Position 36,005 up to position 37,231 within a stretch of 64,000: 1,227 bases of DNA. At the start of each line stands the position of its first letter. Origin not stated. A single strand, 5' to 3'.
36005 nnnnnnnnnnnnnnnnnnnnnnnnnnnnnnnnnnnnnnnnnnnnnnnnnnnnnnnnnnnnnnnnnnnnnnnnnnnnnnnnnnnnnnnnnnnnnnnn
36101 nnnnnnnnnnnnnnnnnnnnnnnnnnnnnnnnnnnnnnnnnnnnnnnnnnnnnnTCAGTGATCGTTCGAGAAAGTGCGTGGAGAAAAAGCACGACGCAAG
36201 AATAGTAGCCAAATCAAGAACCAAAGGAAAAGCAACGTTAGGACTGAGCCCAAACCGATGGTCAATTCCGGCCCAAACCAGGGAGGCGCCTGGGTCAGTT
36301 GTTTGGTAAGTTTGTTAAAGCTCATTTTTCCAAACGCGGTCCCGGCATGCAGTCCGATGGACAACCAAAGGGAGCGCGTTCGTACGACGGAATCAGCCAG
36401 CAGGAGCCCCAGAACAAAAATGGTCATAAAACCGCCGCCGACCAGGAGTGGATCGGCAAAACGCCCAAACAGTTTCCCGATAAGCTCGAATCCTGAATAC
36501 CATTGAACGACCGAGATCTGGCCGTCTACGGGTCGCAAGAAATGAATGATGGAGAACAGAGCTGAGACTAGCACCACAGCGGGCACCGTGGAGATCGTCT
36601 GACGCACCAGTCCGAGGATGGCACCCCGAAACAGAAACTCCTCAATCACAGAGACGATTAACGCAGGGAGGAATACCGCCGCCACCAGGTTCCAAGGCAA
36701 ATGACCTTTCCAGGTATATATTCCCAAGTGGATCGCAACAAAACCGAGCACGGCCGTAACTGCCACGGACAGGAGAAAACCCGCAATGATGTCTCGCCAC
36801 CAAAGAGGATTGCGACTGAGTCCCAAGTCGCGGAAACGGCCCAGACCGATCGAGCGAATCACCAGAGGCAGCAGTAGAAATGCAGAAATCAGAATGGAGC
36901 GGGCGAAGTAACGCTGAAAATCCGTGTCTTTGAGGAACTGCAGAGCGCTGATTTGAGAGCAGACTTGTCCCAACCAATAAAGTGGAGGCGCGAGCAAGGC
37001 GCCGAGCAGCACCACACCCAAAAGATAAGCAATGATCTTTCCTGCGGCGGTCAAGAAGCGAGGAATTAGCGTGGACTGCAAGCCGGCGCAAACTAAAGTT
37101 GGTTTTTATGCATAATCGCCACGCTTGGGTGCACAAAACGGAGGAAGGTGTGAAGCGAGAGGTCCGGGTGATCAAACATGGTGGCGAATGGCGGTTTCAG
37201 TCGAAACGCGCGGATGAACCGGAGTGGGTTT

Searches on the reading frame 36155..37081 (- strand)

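Call 18: search_protein_families(library=pfam, proteins=[window:36155-37081:-], max_evalue=0.001)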
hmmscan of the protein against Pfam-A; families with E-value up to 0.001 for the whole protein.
window:36155-37081:- (308 aa): 1 family
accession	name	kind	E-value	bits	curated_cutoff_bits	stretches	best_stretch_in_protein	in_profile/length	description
PF02517.21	Rce1-like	-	3e-15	56.7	22.4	1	130-248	2-90/93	Type II CAAX prenyl endopeptidase Rce1-like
